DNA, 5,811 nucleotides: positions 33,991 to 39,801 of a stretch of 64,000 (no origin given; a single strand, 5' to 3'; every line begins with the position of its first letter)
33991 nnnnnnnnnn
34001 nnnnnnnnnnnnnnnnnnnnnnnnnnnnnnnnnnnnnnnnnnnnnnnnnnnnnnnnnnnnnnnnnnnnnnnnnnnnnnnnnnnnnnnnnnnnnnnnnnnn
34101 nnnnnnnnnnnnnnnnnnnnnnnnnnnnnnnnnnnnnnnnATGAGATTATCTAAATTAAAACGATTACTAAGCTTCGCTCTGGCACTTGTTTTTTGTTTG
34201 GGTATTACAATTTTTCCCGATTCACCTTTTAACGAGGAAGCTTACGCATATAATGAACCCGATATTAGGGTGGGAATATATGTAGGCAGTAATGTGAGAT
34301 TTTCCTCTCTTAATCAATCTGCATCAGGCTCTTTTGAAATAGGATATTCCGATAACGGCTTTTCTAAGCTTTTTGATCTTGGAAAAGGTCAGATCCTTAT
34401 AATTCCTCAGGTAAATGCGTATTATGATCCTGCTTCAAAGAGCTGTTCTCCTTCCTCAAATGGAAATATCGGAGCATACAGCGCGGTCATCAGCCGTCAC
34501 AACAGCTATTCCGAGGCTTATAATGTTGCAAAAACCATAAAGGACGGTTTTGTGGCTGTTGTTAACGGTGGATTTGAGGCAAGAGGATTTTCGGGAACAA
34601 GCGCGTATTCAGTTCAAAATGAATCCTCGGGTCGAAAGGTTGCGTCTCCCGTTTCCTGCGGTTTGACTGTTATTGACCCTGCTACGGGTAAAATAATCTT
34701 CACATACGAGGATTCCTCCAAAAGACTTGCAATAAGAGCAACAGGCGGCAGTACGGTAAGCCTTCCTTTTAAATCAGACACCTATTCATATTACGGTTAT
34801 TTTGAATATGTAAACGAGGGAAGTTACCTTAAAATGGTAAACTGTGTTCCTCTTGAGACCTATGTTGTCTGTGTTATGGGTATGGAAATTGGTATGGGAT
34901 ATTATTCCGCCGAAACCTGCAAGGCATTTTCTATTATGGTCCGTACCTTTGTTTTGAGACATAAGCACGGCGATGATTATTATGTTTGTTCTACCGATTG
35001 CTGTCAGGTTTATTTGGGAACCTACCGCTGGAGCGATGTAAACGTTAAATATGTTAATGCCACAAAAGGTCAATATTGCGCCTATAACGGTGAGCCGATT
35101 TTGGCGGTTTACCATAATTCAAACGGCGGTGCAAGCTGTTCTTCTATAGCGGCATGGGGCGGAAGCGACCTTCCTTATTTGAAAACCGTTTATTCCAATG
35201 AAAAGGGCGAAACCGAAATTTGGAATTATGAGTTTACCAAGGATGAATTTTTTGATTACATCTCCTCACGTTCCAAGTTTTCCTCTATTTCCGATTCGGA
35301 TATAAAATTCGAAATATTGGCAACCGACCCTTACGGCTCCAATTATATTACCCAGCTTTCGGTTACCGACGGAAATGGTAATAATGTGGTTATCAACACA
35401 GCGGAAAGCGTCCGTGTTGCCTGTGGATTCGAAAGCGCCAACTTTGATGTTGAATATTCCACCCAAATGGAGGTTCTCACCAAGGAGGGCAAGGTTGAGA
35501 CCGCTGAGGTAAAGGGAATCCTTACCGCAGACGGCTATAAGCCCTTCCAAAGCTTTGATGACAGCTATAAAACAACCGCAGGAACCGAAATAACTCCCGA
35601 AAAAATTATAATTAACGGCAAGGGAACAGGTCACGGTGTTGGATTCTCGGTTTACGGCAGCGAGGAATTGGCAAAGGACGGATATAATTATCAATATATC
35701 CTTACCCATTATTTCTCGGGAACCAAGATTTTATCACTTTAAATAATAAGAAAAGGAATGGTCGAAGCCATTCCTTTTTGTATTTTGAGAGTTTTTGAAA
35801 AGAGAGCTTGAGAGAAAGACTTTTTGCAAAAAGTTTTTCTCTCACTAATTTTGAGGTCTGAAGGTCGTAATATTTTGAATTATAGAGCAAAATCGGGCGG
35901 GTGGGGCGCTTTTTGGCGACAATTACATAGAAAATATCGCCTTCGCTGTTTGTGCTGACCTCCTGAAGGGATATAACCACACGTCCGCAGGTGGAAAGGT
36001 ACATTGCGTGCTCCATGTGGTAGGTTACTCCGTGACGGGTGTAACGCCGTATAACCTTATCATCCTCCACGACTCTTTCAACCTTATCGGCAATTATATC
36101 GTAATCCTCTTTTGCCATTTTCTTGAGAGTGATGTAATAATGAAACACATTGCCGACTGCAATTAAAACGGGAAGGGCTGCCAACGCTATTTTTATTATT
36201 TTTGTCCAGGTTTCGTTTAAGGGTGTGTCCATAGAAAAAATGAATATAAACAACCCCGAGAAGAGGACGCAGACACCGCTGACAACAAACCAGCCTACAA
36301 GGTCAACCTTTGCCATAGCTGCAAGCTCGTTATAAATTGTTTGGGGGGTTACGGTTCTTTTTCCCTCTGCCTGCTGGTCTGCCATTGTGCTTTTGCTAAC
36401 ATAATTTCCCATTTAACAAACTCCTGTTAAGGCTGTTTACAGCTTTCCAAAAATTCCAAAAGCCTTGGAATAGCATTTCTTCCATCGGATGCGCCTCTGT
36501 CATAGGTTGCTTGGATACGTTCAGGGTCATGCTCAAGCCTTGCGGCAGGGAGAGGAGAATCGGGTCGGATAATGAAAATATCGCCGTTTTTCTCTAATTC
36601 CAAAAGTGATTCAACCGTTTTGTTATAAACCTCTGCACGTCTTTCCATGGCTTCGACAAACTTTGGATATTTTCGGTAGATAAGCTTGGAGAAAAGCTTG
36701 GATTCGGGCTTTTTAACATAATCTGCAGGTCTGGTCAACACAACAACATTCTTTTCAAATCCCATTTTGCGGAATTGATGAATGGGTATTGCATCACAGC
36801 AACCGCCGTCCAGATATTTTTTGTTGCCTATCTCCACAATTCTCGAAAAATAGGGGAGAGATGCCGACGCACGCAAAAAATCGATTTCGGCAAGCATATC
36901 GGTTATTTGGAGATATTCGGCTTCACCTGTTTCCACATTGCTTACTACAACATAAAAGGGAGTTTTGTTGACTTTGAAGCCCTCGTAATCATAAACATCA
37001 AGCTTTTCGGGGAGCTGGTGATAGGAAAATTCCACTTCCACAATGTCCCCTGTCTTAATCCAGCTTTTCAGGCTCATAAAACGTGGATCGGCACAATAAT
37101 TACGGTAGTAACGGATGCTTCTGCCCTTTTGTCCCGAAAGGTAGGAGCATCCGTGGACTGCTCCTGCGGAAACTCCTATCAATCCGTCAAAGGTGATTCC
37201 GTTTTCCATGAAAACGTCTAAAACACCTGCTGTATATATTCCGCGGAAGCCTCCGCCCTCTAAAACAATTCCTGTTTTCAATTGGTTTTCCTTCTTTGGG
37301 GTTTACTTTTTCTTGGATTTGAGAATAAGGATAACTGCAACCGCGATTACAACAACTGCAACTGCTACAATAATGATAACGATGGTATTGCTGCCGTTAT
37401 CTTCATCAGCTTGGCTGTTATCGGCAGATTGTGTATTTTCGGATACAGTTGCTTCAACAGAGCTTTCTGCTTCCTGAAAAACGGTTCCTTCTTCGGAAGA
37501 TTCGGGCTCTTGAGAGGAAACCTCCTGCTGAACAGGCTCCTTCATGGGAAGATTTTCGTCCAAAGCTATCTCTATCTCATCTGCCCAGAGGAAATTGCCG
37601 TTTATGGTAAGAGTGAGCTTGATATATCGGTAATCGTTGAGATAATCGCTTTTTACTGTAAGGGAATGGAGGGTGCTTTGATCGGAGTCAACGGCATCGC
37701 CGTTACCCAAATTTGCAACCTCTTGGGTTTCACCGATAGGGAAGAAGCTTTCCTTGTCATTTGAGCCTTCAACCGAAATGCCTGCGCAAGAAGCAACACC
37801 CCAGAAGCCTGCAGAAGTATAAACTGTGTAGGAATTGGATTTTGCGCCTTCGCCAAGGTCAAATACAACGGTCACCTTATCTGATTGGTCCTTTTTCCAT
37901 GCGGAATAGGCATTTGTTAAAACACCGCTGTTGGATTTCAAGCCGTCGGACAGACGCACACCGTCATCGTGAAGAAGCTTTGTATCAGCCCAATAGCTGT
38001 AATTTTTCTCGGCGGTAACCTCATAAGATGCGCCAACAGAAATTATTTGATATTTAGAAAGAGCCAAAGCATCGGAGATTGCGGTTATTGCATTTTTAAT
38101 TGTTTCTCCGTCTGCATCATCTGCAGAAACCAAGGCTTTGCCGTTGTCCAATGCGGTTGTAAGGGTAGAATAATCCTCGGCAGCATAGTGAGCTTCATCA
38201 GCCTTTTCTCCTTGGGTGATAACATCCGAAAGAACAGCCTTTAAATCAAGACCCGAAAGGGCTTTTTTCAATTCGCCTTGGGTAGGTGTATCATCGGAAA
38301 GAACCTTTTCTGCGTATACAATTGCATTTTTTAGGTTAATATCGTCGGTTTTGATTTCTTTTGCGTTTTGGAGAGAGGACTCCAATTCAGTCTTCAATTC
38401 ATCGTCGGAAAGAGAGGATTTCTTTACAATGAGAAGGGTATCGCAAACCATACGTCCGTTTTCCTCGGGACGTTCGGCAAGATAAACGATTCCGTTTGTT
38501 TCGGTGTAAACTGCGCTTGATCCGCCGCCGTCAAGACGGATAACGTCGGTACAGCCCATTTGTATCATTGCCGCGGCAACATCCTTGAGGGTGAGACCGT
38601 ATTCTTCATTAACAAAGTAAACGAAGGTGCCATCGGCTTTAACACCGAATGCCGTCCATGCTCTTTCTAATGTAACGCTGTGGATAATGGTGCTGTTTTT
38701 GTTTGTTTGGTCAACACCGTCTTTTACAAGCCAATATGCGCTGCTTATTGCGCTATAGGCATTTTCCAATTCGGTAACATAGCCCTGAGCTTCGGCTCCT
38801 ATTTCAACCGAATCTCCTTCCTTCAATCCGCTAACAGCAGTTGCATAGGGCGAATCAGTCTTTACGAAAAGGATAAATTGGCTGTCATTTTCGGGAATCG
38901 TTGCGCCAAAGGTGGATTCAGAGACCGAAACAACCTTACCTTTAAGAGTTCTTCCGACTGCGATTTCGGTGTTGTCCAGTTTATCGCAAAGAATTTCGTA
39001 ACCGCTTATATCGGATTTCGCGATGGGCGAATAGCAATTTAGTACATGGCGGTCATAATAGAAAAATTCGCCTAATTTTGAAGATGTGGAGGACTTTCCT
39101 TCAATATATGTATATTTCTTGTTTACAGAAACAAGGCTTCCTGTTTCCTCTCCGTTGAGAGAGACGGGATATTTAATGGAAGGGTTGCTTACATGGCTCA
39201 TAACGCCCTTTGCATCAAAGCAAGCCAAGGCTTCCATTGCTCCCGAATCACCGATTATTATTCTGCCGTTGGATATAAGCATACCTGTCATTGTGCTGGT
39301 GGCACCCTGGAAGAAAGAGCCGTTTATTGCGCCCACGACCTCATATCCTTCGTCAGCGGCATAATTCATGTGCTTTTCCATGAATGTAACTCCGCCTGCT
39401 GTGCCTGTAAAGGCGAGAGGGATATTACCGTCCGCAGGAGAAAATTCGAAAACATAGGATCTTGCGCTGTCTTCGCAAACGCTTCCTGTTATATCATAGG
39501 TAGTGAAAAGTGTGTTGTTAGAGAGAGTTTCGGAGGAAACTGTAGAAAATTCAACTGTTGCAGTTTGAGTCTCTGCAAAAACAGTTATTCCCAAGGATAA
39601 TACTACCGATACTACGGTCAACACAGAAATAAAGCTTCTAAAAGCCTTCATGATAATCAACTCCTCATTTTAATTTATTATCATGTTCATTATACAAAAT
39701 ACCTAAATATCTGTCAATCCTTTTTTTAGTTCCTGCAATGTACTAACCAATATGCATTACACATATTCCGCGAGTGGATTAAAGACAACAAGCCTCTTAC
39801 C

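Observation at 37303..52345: Three paralogous phosphodiester-glycosidase/FIVAR/discoidin-like surface proteins with swapped anchoring modules, interleaved with housekeeping genes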

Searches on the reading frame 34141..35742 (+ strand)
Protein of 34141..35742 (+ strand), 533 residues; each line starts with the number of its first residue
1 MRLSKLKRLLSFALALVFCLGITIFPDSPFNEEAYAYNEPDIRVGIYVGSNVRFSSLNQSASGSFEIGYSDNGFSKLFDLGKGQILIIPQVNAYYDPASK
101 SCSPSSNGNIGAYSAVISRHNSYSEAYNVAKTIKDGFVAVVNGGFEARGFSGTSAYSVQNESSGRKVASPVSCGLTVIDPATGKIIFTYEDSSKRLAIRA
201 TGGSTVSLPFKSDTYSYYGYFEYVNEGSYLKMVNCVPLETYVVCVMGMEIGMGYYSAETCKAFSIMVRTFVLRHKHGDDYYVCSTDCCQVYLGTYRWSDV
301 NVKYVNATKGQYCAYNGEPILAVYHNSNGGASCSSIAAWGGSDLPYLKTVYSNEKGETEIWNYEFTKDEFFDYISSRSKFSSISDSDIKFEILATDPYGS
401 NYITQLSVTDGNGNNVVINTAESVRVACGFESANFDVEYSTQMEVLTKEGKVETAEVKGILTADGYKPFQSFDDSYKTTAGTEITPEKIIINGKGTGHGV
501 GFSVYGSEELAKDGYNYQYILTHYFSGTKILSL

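Call 12: search_protein_families(library=pfam, proteins=[window:34141-35742:+], max_evalue=0.001)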
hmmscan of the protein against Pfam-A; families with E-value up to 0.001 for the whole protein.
window:34141-35742:+ (533 aa): 1 family
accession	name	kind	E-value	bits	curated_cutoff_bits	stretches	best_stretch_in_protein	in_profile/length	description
PF08486.15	SpoIID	-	1.2e-13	51.9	23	1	228-315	3-97/97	Stage II sporulation protein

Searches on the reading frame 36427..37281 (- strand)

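Call 11: search_protein_families(library=pfam, proteins=[window:36427-37281:-], max_evalue=0.001)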
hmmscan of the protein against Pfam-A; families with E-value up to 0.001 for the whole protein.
window:36427-37281:- (284 aa): 2 families
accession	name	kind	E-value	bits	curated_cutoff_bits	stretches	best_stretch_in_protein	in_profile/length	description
PF19890.4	DUF6363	-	1e-22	80.2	26.4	1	205-279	1-75/75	Domain of unknown function (DUF6363)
PF01734.28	Patatin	-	2.6e-22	80.4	27.7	1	5-170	1-190/191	Patatin-like phospholipase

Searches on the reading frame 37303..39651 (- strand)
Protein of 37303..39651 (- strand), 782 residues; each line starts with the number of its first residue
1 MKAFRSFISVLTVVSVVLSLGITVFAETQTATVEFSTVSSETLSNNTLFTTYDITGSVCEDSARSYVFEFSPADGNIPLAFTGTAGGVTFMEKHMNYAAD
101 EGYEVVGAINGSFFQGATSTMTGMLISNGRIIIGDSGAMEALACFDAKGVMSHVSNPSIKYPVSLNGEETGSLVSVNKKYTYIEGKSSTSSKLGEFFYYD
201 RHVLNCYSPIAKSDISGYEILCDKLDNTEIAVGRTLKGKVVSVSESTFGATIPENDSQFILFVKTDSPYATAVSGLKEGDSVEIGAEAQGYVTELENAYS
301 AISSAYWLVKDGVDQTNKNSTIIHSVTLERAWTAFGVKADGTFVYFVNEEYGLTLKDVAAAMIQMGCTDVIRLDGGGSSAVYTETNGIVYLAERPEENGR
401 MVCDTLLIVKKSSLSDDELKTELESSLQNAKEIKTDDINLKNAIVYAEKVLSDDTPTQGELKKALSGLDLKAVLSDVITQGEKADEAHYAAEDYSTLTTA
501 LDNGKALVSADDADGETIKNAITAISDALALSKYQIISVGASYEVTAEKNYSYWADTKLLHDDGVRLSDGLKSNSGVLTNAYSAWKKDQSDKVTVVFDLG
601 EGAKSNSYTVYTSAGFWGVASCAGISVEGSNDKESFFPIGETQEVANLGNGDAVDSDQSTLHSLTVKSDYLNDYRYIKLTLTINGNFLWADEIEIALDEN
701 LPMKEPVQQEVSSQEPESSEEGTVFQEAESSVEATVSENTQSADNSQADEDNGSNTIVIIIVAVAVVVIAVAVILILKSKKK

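Call 7: search_protein_families(library=pfam, proteins=[window:37303-39651:-], max_evalue=0.1)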
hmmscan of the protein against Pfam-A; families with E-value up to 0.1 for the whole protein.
window:37303-39651:- (782 aa): 5 families
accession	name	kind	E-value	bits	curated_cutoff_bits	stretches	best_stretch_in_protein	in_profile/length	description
PF09992.14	NAGPA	-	2e-19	70.9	25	2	269-408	37-168/169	Phosphodiester glycosidase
PF00754.31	F5_F8_type_C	-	0.0043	17.6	28.2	1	575-685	24-117/127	F5/8 type C domain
PF15102.11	TMEM154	-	0.006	16.9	30.3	1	710-781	18-89/153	TMEM154 protein family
PF02009.21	RIFIN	-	0.024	15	32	1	713-779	241-309/327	Rifin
PF20185.3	DUF6548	-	0.071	13.4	27.3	0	726-776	118-160/164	Family of unknown function (DUF6548)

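Call 8: search_protein_families(library=ncbifam, proteins=[window:37303-39651:-], max_evalue=0.1)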
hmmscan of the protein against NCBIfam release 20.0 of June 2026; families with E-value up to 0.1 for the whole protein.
window:37303-39651:- (782 aa): 2 families
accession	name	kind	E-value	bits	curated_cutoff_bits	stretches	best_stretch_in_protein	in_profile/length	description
TIGR03927.1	T7SS_EssA_Firm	equivalog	0.0015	18.5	32.45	1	691-781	57-148/151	type VII secretion protein EssA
TIGR03503.1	TIGR03503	hypoth_equivalog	0.012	14.6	305.6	1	725-781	317-373/374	TIGR03503 family protein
